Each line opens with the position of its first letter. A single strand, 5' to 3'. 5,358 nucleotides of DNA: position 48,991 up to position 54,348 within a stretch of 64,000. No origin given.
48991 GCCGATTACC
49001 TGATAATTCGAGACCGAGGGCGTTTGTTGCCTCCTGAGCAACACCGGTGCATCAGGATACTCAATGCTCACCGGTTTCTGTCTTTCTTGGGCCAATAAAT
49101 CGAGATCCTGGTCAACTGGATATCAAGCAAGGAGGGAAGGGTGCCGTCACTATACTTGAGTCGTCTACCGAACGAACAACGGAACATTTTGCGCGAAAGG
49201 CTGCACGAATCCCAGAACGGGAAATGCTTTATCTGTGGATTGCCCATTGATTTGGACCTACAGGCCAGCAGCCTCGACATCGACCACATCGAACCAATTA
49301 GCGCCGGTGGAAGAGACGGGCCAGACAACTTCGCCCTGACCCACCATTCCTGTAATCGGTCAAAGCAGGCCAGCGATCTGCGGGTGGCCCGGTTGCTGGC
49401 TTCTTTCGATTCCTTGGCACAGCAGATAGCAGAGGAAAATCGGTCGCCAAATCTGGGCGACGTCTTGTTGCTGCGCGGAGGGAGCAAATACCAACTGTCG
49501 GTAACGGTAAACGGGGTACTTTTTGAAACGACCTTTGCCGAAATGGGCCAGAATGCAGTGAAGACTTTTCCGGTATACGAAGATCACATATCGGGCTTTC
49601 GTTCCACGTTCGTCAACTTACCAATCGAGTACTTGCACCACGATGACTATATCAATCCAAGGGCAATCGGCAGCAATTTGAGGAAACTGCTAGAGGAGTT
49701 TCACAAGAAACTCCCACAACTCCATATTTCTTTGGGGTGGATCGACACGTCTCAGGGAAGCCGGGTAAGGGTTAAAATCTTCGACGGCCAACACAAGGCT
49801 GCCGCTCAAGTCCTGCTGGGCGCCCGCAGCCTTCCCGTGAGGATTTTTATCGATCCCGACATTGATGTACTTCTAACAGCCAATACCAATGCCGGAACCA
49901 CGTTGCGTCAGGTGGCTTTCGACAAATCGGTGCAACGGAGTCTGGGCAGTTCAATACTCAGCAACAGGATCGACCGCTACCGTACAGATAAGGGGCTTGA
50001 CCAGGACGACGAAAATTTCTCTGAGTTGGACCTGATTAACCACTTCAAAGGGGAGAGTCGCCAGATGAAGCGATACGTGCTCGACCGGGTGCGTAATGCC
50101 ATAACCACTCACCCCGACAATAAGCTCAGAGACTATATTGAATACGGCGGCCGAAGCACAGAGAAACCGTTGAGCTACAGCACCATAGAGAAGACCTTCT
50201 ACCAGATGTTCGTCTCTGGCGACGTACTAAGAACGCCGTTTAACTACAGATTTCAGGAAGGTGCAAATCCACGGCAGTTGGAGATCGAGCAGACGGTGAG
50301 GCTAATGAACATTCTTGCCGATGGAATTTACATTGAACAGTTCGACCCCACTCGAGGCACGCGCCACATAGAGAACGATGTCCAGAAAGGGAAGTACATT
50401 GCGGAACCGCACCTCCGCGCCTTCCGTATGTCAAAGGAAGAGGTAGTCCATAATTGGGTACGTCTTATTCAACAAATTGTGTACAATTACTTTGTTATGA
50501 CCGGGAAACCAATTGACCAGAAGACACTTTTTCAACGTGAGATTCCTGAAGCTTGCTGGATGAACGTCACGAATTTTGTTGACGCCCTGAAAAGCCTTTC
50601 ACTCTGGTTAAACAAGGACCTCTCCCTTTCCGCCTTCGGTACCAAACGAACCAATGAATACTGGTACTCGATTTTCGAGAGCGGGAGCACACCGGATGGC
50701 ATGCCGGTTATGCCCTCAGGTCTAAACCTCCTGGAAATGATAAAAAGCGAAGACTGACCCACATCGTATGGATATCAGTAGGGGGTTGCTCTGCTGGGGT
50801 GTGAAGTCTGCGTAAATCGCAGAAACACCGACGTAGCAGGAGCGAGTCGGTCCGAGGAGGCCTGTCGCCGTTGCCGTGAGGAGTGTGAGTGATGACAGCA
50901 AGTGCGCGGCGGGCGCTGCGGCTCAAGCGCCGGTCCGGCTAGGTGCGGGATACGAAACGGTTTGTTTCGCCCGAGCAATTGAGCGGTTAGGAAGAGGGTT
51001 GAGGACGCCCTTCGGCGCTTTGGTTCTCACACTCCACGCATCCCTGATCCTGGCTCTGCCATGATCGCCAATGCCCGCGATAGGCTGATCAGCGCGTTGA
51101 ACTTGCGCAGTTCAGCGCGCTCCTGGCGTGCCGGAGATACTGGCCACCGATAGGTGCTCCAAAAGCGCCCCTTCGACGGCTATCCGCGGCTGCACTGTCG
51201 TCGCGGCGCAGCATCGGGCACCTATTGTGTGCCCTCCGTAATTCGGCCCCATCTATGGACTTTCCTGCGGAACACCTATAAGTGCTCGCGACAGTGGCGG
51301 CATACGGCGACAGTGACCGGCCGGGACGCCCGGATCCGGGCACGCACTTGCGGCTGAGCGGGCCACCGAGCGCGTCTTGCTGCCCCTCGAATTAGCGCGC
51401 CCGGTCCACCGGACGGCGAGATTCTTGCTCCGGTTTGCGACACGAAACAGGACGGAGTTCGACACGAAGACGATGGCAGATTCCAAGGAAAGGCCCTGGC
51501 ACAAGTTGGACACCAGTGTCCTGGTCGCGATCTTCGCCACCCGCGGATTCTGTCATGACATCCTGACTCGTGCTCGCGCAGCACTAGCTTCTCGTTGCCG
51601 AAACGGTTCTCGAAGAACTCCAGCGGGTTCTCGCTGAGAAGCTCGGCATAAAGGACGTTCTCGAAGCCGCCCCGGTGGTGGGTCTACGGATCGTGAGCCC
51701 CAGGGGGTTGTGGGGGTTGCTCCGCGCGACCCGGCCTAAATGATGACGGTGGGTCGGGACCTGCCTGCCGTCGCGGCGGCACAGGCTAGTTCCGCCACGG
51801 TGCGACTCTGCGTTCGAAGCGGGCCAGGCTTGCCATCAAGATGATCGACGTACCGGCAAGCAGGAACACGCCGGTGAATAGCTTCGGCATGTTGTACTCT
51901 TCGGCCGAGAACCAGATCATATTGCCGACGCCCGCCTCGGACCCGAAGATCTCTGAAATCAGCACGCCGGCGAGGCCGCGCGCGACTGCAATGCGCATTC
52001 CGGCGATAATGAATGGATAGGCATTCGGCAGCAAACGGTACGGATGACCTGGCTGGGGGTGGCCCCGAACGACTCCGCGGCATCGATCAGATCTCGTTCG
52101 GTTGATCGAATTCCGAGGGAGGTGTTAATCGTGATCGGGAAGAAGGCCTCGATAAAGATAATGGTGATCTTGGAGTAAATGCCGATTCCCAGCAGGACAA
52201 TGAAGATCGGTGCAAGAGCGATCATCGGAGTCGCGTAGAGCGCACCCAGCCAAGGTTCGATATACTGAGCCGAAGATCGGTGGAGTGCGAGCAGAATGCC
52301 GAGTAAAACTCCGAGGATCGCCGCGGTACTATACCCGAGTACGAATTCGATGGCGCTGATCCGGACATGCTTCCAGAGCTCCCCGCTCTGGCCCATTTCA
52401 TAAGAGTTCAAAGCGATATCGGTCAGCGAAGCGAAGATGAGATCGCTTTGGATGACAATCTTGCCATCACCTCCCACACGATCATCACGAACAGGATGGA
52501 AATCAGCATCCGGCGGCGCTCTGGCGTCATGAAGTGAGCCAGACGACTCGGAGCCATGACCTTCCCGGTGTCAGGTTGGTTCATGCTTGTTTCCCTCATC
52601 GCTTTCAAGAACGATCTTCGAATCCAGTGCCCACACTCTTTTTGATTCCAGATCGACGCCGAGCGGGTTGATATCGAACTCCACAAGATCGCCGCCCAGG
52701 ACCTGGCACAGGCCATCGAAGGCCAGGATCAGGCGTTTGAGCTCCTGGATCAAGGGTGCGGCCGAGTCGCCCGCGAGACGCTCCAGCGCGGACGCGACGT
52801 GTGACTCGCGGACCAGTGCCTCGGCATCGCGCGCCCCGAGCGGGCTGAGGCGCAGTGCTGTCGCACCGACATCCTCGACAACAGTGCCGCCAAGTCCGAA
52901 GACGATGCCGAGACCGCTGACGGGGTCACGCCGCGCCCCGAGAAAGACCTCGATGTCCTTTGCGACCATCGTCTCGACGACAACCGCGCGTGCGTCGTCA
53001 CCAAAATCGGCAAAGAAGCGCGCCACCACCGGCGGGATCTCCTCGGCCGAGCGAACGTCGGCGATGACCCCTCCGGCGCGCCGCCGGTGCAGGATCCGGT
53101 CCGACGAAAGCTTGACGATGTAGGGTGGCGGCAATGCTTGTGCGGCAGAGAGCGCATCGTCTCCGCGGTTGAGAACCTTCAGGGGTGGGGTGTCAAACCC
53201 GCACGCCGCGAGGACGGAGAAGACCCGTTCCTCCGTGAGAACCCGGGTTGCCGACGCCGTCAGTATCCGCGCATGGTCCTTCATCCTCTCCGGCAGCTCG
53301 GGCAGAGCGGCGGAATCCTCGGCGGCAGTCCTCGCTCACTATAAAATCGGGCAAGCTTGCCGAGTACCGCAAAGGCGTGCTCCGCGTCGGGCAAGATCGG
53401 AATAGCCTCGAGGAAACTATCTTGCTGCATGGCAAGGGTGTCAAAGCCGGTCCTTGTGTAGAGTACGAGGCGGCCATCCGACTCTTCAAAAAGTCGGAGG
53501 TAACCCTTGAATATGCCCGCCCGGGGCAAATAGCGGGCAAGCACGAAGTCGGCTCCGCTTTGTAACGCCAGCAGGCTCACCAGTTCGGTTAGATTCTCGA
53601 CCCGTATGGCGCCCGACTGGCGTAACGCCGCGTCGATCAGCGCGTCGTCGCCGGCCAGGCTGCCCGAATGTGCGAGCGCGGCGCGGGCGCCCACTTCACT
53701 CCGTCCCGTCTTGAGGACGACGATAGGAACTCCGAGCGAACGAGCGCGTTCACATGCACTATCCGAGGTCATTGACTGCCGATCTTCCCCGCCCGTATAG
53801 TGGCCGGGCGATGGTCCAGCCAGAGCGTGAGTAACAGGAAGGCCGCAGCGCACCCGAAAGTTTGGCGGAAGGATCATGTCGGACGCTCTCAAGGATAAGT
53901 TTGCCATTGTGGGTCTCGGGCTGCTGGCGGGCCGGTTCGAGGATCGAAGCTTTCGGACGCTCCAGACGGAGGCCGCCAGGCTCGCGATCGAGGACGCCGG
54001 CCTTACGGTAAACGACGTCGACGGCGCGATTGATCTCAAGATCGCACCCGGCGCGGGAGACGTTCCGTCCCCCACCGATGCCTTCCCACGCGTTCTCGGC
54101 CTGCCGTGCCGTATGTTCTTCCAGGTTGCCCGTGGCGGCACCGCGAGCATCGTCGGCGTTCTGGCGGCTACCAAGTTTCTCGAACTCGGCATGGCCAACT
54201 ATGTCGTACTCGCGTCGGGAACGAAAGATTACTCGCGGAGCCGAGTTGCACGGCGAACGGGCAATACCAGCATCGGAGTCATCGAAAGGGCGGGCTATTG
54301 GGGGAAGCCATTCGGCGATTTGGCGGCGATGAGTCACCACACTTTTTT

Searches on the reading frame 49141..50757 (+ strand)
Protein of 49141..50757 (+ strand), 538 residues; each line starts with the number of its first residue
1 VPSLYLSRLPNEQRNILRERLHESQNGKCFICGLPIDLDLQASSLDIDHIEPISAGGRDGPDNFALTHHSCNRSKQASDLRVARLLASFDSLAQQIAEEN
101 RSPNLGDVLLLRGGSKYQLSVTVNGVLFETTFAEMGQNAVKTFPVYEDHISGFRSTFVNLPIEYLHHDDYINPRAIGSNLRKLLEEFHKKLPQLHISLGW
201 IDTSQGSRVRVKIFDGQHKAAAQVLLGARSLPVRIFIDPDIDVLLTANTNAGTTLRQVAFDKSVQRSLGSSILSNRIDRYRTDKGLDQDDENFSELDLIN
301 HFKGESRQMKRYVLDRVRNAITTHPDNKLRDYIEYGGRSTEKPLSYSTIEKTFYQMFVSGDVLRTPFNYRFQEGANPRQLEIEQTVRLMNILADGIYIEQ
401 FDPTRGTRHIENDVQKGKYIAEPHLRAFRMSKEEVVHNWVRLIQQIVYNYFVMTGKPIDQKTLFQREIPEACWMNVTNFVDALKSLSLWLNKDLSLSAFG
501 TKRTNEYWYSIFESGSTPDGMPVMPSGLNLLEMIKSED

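Call 3: search_protein_families(library=pfam, proteins=[window:49141-50757:+], max_evalue=0.01)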
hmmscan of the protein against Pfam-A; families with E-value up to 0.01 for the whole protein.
window:49141-50757:+ (538 aa): 3 families
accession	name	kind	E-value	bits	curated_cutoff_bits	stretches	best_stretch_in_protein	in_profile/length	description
PF01844.29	HNH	-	3.1e-09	37.3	21.4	1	29-76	1-45/47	HNH endonuclease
PF13395.12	HNH_4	-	3.3e-06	27.4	22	1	32-76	4-49/54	HNH endonuclease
PF14279.12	HNH_5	-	0.00083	19.7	27.5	1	29-77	1-45/56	HNH endonuclease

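Call 4: search_protein_families(library=padloc, proteins=[window:49141-50757:+], max_evalue=0.01)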
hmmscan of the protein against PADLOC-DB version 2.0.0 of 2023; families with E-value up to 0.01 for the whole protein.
window:49141-50757:+ (538 aa): 6 families
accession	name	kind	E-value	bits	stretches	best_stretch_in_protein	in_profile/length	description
PDLC00973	Cas9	-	1.8e-10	38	1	11-76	589-656/830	CRISPR subtype II RNA-guided endonuclease Cas9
PDLC01256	Cas9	-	1.7e-09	35.1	1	9-76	494-560/711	"CAS-II-A,CAS-II-B,CAS-II-C; effector__SPE"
PDLC01460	Cas9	-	4.6e-08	29.7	1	12-76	485-548/901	"CAS-II-A,CAS-II-B,CAS-II-C; effector__SPE"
PDLC00975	Cas9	-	4.2e-05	20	1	11-76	581-648/1120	Cas9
PDLC00350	PtuB1|PtuB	-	0.0035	15.3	1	13-79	36-103/224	Unknown function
PDLC01580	Cas9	-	0.0046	13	1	22-77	818-872/1329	"CAS-II-A,CAS-II-B,CAS-II-C; effector__SPE"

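Call 5: search_protein_families(library=ncbifam, proteins=[window:49141-50757:+], max_evalue=0.01)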
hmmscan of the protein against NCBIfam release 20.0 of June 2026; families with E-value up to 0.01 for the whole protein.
window:49141-50757:+ (538 aa): 4 families
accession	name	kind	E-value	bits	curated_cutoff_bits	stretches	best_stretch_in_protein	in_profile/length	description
NF049971.1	CRISPR_Cas9d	exception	6.5e-12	44.9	375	1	10-76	529-594/986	type II CRISPR RNA-guided endonuclease Cas9d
TIGR01865.2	cas_Csn1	equivalog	1.4e-10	40.1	100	1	13-76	558-625/1070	type II CRISPR RNA-guided endonuclease Cas9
NF040563.1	guided_IscB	equivalog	5.3e-08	32.3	175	1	17-98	183-255/314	RNA-guided endonuclease IscB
TIGR02646.1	TIGR02646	subfamily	0.00013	22.1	52.15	1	9-80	7-73/144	retron system putative HNH endonuclease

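Call 77: search_solved_structures(query=window:49141-50757:+, max_evalue=0.01)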
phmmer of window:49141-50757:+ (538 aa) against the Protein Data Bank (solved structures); distinct sequences matched with E-value up to 0.01: 11.
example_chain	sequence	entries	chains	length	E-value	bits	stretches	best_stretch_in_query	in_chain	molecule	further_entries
6me0_C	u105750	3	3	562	4.7e-05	25.3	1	7-86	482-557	Maturase reverse transcriptase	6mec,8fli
8d2k_A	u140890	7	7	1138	0.0035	19.1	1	14-76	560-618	CRISPR-associated endonuclease, Csn1 family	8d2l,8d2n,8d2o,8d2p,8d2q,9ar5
9wn6_B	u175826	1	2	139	0.0043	18.8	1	13-75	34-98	CRISPR-associated endonuclease Cas9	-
6jhw_B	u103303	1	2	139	0.0043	18.8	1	13-75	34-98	CRISPR-associated endonuclease Cas9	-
5vgb_A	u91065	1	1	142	0.0046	18.8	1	13-75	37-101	CRISPR-associated endonuclease Cas9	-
1e7d_A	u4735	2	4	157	0.0046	18.7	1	18-50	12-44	RECOMBINATION ENDONUCLEASE VII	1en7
9j1y_A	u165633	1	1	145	0.0048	18.7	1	13-75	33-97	CRISPR-associated endonuclease Cas9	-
9j1z_B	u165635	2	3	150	0.0051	18.6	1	13-75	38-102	CRISPR-associated endonuclease Cas9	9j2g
1e7l_A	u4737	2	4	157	0.0056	18.5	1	18-50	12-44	RECOMBINATION ENDONUCLEASE VII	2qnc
8if0_X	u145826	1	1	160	0.0081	17.9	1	13-75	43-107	CRISPR-associated endonuclease Cas9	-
6j9n_A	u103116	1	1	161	0.0082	17.9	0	13-75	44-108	CRISPR-associated endonuclease Cas9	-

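Call 78: search_dna_similar(query=window:49141-50757:+, collection=plasmids, mode=protein, max_evalue=0.00001, max_rows=8)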
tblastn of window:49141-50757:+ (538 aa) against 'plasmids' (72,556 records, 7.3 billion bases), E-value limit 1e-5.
No match.

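Call 94: search_protein_families(library=phrogs, proteins=[window:49141-50757:+], max_evalue=0.001)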
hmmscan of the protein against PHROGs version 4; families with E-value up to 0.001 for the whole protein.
window:49141-50757:+ (538 aa): 18 families
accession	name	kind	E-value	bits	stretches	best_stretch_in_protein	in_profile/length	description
phrog_338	-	DNA, RNA and nucleotide metabolism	5e-16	60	1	15-98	195-283/340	HNH endonuclease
phrog_2118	-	DNA, RNA and nucleotide metabolism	2e-10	41.7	1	17-84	167-230/301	HNH endonuclease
phrog_5718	-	DNA, RNA and nucleotide metabolism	4.7e-10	40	1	11-84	113-182/394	HNH endonuclease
phrog_1035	-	DNA, RNA and nucleotide metabolism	3e-09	38.1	1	22-90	155-225/271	endonuclease VII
phrog_2214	-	DNA, RNA and nucleotide metabolism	7.4e-09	36.2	1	12-81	179-242/429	HNH endonuclease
phrog_6050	-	DNA, RNA and nucleotide metabolism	3e-08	33.9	1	20-80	305-362/402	HNH endonuclease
phrog_8660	-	DNA, RNA and nucleotide metabolism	1.1e-07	33.2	1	14-77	112-178/196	HNH endonuclease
phrog_1271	-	DNA, RNA and nucleotide metabolism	2.2e-07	31.6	1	16-85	256-325/361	HNH endonuclease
phrog_7785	-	DNA, RNA and nucleotide metabolism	5.1e-07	30.8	1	9-78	57-114/147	HNH endonuclease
phrog_9645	-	DNA, RNA and nucleotide metabolism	2.7e-06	28.2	1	25-76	22-70/168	HNH endonuclease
phrog_589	-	DNA, RNA and nucleotide metabolism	4.8e-06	27.4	1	15-79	80-142/179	HNH endonuclease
phrog_16726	-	DNA, RNA and nucleotide metabolism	1.9e-05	25.5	1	14-75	81-140/308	HNH endonuclease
phrog_333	-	DNA, RNA and nucleotide metabolism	3.3e-05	25.1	1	8-79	16-82/138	HNH endonuclease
phrog_144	-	DNA, RNA and nucleotide metabolism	3.7e-05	24.4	1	12-81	70-138/175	HNH endonuclease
phrog_9508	-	DNA, RNA and nucleotide metabolism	4.7e-05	24.4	1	24-74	18-70/171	HNH endonuclease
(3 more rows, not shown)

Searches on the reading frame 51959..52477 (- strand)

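Call 76: search_protein_families(library=pfam, proteins=[window:51959-52477:-], max_evalue=0.001)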
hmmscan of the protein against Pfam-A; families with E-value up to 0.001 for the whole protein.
window:51959-52477:- (172 aa): 1 family
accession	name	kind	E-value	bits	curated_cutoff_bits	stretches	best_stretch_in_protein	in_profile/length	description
PF00528.27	BPD_transp_1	-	4.6e-15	56.3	26.4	1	56-150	1-103/184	Binding-protein-dependent transport system inner membrane component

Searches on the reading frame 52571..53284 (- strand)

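Call 76: search_protein_families(library=pfam, proteins=[window:52571-53284:-], max_evalue=0.001)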
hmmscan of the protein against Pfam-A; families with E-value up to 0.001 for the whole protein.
window:52571-53284:- (237 aa): 1 family
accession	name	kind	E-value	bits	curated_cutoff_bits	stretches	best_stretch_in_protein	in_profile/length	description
PF13549.11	ATP-grasp_5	-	3.4e-36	125.1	27.6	1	11-226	5-221/221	ATP-grasp domain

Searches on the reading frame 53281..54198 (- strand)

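Call 76: search_protein_families(library=pfam, proteins=[window:53281-54198:-], max_evalue=0.001)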
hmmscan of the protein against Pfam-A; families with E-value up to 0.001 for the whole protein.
window:53281-54198:- (305 aa): 1 family
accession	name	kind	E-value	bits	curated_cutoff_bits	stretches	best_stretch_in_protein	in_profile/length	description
PF13607.11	Succ_CoA_lig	-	5.7e-18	65.4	27.4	1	148-211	74-136/138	Succinyl-CoA ligase like flavodoxin domain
